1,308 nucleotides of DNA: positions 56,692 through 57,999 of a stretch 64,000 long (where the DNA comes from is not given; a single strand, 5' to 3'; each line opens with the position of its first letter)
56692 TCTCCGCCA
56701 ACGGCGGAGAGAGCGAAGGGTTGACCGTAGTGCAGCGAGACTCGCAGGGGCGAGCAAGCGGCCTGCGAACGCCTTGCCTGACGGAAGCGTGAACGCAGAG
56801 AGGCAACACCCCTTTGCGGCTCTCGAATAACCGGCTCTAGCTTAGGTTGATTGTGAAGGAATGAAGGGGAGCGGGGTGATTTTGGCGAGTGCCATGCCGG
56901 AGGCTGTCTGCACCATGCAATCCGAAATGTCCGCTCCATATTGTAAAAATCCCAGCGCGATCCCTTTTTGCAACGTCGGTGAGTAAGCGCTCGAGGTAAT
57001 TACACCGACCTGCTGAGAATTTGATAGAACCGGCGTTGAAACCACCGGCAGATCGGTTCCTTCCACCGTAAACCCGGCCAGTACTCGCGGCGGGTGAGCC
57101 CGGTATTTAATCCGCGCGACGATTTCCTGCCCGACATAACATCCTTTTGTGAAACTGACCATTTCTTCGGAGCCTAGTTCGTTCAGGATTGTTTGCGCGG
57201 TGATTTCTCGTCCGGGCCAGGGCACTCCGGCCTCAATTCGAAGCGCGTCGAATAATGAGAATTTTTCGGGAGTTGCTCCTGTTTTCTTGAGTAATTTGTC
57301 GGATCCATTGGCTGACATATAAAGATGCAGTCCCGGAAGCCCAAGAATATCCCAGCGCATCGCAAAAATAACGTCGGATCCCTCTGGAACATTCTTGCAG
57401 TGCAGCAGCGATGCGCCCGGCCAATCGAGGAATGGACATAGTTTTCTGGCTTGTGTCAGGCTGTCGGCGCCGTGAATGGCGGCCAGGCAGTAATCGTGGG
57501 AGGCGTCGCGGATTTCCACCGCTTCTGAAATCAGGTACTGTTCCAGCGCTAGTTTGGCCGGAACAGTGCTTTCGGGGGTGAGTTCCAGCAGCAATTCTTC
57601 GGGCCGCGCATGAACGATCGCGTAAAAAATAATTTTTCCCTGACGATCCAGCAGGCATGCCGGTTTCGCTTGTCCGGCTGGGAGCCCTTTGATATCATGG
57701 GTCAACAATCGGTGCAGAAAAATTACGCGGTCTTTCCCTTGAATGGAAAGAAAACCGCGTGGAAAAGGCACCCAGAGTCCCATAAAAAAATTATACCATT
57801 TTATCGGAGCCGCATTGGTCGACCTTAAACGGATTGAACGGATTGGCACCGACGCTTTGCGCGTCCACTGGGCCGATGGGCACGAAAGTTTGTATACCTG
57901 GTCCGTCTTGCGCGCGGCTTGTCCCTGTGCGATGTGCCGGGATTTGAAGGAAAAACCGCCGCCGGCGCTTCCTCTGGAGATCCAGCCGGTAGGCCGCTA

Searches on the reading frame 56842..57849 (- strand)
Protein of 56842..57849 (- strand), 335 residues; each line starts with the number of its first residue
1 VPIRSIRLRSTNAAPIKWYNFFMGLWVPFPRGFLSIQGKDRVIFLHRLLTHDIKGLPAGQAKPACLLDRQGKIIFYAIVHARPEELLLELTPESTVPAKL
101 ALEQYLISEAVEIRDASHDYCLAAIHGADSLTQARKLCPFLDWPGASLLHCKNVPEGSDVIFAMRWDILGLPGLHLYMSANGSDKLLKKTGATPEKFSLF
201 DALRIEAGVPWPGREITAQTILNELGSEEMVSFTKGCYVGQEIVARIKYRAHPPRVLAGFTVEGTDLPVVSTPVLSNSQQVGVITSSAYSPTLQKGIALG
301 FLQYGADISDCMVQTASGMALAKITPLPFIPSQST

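Call 34: search_protein_families(library=ncbifam, proteins=[window:56842-57849:-])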
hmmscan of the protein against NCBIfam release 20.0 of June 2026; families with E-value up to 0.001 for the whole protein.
window:56842-57849:- (335 aa): 8 families
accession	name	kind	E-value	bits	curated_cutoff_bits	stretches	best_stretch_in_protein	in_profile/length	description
NF001567.0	PRK00389.1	subfamily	4.6e-27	94.9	300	1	34-333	56-356/359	glycine cleavage system aminomethyltransferase GcvT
TIGR03317.2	CAF17_like_YgfZ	equivalog_domain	4e-23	82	49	1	201-302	2-109/113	CAF17-like 4Fe-4S cluster assembly/insertion protein YgfZ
TIGR00528.1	gcvT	equivalog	5.4e-17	61.8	235.85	1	35-306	55-334/362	glycine cleavage system aminomethyltransferase GcvT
NF010093.0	PRK13579.1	equivalog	1.6e-15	56.8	459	1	33-332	62-366/371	glycine cleavage system aminomethyltransferase GcvT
NF053776.1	TmaoDeMthMsil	equivalog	2.8e-15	55.9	1100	1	189-302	609-721/763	trimethylamine N-oxide demethylase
NF007110.0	PRK09559.1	equivalog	1.6e-11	43.8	219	1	200-269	189-260/327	tRNA-modifying protein YgfZ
TIGR01372.1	soxA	subfamily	1.6e-10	39.5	1164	1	34-307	668-962/996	sarcosine oxidase subunit alpha family protein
NF009133.0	PRK12486.1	equivalog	1.9e-08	33.6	410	1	204-324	239-363/369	dimethylsulfoniopropionate demethylase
